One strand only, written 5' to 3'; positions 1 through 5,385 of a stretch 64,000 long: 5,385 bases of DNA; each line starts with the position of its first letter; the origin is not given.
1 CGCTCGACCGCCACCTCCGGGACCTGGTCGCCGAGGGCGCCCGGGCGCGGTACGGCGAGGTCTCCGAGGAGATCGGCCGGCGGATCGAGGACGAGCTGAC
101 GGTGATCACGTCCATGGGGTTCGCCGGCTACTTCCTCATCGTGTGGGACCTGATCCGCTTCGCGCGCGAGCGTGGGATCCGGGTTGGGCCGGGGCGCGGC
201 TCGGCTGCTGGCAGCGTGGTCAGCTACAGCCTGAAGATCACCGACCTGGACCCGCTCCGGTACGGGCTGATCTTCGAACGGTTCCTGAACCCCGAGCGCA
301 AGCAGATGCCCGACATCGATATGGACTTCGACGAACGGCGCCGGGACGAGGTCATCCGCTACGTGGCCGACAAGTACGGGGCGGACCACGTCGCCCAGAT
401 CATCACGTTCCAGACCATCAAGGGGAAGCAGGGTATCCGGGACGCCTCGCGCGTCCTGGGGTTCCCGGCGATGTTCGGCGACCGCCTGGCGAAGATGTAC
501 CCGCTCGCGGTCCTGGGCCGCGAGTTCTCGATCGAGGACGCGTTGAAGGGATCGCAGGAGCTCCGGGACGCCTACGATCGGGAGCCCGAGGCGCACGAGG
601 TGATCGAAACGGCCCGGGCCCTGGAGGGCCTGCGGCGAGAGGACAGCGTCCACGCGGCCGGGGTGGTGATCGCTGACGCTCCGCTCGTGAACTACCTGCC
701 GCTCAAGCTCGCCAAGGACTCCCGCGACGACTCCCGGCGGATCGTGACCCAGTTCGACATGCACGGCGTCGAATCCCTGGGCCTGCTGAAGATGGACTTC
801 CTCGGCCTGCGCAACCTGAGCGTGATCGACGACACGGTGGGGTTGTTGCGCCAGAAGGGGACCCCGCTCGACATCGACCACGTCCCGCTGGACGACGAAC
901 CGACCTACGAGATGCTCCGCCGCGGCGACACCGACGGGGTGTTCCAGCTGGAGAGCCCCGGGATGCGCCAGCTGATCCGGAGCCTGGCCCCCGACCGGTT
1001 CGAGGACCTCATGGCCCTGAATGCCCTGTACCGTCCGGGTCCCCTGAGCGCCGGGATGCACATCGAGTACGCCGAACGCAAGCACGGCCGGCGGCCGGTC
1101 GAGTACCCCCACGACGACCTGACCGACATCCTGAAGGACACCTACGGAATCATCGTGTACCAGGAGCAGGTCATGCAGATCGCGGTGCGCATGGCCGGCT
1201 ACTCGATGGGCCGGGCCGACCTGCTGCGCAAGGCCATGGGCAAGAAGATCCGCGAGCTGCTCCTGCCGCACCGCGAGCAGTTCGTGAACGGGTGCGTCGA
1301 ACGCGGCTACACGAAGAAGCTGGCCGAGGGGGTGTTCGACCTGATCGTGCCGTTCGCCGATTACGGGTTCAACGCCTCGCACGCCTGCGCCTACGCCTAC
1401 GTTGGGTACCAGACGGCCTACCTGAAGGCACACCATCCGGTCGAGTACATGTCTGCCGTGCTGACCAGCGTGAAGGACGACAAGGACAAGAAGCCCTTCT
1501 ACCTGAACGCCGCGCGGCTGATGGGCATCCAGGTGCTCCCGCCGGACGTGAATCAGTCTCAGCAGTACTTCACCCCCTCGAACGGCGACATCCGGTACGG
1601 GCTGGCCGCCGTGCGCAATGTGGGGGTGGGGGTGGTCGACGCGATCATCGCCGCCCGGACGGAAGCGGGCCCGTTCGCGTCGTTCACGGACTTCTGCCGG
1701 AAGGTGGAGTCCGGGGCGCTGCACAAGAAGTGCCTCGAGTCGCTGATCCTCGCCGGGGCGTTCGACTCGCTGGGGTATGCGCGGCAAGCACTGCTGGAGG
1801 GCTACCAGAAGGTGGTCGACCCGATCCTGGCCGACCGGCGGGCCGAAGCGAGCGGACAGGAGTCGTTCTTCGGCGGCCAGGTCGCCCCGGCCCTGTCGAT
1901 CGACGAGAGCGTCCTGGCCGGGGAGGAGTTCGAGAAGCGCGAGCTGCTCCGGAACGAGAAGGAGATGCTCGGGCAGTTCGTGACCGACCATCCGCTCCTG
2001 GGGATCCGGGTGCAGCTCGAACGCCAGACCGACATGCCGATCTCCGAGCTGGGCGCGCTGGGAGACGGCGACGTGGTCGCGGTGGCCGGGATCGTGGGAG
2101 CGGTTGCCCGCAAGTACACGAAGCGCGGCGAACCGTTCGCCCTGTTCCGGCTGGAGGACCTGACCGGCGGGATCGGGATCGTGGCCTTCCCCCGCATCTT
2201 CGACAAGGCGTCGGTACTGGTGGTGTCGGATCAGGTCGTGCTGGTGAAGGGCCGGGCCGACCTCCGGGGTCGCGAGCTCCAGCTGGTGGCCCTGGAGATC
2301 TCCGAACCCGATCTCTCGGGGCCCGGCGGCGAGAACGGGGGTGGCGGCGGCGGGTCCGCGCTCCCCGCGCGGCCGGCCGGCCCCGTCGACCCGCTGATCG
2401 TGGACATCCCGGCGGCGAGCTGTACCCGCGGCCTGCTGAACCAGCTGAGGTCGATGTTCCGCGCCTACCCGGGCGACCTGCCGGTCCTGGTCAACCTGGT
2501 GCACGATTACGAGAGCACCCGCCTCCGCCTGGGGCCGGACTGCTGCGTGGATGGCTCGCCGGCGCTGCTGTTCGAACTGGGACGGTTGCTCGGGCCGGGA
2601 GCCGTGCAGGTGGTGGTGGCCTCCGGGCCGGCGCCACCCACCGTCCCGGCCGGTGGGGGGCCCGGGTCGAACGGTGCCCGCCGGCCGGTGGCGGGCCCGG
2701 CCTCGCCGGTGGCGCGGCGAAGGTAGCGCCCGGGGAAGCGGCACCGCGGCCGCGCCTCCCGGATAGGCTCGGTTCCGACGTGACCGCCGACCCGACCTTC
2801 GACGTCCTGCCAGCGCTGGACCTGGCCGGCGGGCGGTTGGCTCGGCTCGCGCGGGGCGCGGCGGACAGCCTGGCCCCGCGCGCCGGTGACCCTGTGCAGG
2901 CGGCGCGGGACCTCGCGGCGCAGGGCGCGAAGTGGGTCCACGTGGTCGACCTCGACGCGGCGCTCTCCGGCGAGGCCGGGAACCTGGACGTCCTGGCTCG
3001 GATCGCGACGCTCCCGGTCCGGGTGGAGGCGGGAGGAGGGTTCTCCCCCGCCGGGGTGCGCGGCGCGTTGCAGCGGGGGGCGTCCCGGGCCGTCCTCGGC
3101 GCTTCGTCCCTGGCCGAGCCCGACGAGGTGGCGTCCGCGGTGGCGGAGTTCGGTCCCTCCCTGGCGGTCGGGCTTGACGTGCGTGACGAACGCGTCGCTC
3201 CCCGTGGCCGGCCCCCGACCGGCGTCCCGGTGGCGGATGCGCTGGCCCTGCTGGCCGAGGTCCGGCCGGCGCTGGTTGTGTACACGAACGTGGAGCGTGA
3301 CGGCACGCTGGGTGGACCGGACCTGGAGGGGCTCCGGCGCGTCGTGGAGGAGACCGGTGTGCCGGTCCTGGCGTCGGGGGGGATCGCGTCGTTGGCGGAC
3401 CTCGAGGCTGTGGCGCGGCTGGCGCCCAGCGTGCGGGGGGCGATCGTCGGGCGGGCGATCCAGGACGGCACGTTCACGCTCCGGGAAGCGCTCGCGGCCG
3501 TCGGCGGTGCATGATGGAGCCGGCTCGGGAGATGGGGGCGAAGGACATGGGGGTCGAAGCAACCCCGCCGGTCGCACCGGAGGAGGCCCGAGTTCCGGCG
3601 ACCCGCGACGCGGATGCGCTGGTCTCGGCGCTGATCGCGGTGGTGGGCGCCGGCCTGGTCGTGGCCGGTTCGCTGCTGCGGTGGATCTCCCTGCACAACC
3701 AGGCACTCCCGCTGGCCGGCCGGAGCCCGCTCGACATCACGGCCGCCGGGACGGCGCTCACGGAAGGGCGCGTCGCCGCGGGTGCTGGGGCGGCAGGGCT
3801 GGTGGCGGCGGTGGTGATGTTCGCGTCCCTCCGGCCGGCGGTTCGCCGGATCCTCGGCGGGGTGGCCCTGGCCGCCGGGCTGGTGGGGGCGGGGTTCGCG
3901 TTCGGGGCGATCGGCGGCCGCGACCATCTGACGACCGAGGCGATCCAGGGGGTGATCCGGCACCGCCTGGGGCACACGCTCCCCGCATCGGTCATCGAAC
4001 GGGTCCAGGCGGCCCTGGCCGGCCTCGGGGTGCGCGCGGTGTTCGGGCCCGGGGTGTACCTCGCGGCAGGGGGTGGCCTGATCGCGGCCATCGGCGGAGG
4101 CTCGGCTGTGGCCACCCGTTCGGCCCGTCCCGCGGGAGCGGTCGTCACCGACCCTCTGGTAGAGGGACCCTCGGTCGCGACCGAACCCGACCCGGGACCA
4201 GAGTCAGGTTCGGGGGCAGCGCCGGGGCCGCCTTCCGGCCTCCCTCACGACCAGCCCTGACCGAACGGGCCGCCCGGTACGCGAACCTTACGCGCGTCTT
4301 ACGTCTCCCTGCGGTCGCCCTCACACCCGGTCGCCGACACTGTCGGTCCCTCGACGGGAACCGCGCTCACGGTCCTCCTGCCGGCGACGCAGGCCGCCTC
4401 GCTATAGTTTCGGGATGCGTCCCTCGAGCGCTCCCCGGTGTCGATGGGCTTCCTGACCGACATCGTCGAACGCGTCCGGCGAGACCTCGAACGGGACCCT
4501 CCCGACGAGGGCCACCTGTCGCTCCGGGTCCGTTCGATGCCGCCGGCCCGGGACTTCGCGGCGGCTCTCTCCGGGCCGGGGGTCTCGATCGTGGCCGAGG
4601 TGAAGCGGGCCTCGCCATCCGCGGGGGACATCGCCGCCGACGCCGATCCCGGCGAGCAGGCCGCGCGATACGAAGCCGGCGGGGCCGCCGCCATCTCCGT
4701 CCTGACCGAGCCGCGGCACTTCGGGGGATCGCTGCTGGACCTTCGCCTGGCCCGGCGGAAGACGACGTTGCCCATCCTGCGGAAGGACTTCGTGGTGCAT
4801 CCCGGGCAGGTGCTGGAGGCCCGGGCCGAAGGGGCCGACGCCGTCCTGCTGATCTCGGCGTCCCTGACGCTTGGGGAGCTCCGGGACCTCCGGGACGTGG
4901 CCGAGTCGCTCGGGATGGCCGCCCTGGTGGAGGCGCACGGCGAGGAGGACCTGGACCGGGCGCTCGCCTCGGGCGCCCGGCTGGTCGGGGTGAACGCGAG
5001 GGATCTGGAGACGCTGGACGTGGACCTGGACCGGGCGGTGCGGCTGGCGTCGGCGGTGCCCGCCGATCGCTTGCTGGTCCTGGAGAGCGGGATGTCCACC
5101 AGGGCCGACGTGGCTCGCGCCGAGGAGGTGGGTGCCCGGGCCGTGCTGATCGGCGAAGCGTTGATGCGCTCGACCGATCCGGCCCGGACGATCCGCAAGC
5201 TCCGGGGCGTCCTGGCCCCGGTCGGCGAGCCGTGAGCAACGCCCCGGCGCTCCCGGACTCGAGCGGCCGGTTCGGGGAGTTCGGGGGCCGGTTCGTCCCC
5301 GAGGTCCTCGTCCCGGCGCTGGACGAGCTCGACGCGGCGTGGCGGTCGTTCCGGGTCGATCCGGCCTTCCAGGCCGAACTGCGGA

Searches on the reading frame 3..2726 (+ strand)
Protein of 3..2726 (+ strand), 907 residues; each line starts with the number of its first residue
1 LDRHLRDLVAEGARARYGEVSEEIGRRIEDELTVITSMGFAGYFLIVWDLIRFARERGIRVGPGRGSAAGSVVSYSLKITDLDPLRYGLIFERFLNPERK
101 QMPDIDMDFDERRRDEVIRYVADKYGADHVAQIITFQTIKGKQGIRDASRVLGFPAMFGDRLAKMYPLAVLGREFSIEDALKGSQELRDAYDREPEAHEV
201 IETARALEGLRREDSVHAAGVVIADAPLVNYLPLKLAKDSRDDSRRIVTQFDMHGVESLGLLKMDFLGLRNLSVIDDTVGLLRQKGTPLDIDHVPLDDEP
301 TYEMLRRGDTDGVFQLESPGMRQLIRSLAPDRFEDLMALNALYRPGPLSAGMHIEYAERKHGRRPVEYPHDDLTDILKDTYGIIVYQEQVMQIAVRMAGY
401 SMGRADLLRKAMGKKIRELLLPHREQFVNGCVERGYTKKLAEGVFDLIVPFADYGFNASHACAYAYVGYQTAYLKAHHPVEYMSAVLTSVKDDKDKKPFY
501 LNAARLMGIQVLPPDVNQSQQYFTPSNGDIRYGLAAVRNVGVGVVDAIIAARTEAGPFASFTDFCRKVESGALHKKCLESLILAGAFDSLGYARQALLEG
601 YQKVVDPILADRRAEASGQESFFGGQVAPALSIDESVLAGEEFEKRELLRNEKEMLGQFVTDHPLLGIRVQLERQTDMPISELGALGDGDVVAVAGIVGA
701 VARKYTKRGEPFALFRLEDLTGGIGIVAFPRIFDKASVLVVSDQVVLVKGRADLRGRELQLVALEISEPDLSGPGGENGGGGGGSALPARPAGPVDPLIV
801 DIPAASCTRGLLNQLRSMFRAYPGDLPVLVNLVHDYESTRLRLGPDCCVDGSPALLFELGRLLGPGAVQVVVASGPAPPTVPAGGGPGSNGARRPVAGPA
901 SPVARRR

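Call 44: search_protein_families(library=pfam, proteins=[window:3-2726:+], max_evalue=0.000001)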
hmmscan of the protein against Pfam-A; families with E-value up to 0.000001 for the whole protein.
window:3-2726:+ (907 aa): 4 families
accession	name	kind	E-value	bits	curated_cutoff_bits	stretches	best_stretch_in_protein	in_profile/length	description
PF07733.18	DNA_pol3_alpha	-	2.7e-98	329.2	23.9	1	4-268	2-260/260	Bacterial DNA polymerase III alpha NTPase domain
PF17657.6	DNA_pol3_finger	-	5.3e-62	208.5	22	1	271-435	1-166/166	Bacterial DNA polymerase III alpha subunit finger domain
PF14579.12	HHH_6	-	3.6e-30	104.4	25.6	1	508-597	1-90/90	Helix-hairpin-helix motif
PF01336.31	tRNA_anti-codon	-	2.8e-07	30.8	27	0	697-767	3-73/75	OB-fold nucleic acid binding domain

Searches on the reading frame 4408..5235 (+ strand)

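Call 44: search_protein_families(library=pfam, proteins=[window:4408-5235:+], max_evalue=0.000001)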
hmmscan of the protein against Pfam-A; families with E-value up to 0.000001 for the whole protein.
window:4408-5235:+ (275 aa): 1 family
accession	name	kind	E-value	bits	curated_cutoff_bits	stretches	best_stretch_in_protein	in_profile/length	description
PF00218.27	IGPS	-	8.3e-79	264.8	27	1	17-265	2-254/254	Indole-3-glycerol phosphate synthase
